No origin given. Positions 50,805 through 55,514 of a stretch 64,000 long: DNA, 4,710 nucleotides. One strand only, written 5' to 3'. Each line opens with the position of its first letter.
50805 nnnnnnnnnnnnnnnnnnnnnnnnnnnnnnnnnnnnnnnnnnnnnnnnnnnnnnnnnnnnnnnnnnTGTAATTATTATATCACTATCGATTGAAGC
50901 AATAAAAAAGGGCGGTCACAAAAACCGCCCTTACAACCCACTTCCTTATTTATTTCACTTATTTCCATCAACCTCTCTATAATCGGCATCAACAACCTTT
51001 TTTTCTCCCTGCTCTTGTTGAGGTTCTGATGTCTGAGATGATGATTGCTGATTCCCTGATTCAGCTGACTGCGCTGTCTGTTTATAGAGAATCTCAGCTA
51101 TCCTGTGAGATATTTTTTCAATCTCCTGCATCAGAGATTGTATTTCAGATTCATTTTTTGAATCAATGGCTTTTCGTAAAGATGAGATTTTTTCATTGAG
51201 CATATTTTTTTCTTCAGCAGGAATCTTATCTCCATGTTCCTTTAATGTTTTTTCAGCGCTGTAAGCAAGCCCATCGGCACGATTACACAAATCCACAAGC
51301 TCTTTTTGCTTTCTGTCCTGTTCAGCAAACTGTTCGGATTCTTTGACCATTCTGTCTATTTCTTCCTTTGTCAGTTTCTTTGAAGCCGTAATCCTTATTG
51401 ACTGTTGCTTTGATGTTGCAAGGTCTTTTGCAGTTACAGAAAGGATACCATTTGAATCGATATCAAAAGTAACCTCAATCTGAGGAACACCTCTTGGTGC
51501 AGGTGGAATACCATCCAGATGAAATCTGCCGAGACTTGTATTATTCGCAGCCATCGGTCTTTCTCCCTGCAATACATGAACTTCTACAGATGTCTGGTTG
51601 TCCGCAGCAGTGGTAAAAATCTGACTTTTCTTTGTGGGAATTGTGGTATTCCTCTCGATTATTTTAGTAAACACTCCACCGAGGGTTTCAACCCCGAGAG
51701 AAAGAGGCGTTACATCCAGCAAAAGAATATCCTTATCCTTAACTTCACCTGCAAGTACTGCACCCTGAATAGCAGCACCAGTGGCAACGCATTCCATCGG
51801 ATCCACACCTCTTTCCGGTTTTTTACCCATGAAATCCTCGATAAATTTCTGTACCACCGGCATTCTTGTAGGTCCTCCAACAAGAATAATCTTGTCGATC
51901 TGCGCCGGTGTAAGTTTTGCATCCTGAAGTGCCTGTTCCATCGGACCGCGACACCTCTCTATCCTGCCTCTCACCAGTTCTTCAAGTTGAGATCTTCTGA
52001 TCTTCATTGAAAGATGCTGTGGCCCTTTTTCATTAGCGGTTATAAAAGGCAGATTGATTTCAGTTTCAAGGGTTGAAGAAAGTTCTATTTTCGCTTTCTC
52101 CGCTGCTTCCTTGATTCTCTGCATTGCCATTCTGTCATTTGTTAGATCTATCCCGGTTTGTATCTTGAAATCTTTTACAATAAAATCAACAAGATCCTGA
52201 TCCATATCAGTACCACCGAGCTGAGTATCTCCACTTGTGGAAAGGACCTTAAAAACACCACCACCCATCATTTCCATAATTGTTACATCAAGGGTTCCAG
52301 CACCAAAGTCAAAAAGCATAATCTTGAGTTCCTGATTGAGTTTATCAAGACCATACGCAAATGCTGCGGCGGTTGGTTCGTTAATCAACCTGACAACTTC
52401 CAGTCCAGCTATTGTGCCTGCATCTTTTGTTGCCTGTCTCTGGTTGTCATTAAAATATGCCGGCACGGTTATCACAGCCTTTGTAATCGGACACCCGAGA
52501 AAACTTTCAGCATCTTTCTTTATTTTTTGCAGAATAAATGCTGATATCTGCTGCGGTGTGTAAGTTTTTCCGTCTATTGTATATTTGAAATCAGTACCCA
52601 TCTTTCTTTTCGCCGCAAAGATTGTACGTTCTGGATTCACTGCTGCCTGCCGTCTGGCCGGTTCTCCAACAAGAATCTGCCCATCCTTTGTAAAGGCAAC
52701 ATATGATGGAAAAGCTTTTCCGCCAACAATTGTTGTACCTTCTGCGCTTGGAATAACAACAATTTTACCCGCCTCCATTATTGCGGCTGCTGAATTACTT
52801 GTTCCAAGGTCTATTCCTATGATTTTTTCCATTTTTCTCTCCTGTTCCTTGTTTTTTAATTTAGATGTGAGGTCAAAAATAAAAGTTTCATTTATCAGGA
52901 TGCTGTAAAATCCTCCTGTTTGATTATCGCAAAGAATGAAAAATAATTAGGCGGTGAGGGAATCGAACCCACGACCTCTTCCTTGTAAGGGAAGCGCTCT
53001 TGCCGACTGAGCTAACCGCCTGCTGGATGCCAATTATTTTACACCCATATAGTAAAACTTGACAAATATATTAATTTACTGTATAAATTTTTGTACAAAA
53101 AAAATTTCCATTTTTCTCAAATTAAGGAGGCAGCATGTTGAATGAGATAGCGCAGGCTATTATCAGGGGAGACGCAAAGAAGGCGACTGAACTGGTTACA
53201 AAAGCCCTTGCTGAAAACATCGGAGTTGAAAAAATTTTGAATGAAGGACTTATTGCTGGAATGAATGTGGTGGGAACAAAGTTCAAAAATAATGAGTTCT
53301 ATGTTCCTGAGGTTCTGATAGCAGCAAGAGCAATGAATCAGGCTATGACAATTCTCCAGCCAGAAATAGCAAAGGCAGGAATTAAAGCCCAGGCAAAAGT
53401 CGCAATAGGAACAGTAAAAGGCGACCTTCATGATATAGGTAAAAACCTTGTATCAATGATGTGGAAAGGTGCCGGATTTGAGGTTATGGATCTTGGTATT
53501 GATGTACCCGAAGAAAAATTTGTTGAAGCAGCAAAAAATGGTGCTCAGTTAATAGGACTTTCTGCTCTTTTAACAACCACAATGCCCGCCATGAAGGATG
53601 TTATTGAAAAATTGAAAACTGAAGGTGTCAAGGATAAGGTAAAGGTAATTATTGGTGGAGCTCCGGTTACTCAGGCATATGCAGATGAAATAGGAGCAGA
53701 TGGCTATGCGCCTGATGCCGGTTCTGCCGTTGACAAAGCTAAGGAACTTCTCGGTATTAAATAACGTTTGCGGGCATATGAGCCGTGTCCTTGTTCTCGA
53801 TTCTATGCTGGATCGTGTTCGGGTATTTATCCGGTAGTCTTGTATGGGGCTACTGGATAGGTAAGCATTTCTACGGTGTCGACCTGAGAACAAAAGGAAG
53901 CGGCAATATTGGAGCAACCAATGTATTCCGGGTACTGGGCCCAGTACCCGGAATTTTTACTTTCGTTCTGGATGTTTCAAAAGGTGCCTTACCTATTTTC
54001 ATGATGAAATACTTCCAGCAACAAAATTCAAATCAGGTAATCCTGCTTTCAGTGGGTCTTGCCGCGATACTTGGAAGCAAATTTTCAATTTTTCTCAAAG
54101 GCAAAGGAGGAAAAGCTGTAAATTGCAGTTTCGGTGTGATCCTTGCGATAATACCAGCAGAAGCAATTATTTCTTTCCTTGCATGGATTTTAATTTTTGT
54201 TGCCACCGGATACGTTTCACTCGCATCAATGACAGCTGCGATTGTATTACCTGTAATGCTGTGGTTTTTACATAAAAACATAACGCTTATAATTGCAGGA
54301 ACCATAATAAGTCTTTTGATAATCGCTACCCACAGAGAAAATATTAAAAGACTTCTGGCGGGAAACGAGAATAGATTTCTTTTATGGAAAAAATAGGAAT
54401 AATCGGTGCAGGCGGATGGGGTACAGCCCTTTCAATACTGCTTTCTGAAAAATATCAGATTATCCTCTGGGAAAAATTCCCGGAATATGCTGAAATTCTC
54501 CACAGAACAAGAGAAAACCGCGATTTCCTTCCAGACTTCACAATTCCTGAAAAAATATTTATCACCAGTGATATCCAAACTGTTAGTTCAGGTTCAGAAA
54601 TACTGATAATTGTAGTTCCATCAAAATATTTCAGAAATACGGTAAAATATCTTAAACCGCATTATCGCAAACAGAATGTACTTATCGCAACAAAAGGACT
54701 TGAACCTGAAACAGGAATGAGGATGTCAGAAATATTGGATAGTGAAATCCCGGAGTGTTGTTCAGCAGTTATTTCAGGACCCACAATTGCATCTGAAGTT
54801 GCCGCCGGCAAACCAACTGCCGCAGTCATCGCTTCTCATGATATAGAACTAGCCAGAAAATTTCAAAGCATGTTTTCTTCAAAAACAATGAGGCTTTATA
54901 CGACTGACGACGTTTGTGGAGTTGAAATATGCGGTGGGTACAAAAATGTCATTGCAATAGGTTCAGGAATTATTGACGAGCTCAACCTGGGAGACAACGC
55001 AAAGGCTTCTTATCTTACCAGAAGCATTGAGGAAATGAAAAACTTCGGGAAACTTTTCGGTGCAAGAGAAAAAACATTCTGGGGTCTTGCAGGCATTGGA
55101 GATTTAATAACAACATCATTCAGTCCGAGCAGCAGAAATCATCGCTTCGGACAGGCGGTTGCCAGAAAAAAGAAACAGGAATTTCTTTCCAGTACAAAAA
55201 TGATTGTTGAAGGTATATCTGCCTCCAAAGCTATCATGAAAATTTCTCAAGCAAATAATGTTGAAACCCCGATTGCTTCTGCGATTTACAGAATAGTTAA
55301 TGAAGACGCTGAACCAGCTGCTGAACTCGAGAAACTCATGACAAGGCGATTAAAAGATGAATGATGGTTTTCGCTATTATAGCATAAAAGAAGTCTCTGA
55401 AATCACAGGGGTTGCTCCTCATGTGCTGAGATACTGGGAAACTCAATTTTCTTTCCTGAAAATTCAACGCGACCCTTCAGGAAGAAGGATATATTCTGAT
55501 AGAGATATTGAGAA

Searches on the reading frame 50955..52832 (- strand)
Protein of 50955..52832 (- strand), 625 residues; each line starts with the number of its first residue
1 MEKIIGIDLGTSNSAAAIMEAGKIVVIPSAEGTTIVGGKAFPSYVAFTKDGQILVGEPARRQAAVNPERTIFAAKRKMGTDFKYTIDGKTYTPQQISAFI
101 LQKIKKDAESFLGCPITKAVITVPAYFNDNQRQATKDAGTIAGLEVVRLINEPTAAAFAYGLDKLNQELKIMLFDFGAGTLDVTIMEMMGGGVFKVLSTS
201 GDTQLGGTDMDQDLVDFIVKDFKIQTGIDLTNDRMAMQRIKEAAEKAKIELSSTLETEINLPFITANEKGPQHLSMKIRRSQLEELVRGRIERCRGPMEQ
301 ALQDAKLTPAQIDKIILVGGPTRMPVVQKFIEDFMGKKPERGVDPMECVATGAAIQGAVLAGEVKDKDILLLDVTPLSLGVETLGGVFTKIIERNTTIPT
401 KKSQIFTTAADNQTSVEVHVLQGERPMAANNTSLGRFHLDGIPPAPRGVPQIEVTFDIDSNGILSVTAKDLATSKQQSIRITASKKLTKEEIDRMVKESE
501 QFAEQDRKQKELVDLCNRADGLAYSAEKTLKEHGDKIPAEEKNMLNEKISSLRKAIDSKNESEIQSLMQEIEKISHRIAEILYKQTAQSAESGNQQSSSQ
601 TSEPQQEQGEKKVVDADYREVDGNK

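Call 39: search_protein_families(library=pfam, proteins=[window:50955-52832:-], max_evalue=0.00001)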
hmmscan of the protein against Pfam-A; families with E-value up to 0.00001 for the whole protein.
window:50955-52832:- (625 aa): 2 families
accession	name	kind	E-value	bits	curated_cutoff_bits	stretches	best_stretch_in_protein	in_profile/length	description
PF00012.26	HSP70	-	2.1e-226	753.3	20.6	2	85-583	102-598/599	Hsp70 protein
PF06723.19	MreB_Mbl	-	6.8e-19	68.3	27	1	4-355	3-317/327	MreB/Mbl protein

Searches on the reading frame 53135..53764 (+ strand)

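Call 39: search_protein_families(library=pfam, proteins=[window:53135-53764:+], max_evalue=0.00001)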
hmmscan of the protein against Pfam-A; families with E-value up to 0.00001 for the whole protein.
window:53135-53764:+ (209 aa): 2 families
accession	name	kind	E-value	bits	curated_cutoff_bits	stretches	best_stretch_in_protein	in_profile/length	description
PF02310.24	B12-binding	-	5.3e-27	94.5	32.1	1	88-198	2-119/121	B12 binding domain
PF02607.22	B12-binding_2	-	5.5e-24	84.6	23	1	2-74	2-73/74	B12 binding domain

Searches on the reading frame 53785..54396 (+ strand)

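Call 39: search_protein_families(library=pfam, proteins=[window:53785-54396:+], max_evalue=0.00001)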
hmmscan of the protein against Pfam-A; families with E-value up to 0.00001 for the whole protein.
window:53785-54396:+ (203 aa): 1 family
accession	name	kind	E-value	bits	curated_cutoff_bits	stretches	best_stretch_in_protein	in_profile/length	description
PF02660.20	G3P_acyltransf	-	1e-50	172.5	24.1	1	12-190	1-164/164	Glycerol-3-phosphate acyltransferase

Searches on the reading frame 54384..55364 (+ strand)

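Call 39: search_protein_families(library=pfam, proteins=[window:54384-55364:+], max_evalue=0.00001)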
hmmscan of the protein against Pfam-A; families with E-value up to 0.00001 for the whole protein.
window:54384-55364:+ (326 aa): 3 families
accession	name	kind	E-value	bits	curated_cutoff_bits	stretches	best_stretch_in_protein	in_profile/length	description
PF07479.19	NAD_Gly3P_dh_C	-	1.1e-47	162.2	25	1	176-313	1-139/142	NAD-dependent glycerol-3-phosphate dehydrogenase C-terminus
PF01210.29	NAD_Gly3P_dh_N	-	2.1e-43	148.5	23.1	1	3-156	1-157/158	NAD-dependent glycerol-3-phosphate dehydrogenase N-terminus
PF20618.3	GPD_NAD_C_bact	-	1e-15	58.5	27.6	1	236-301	1-66/66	Bacterial GPD, NAD-dependent C-terminal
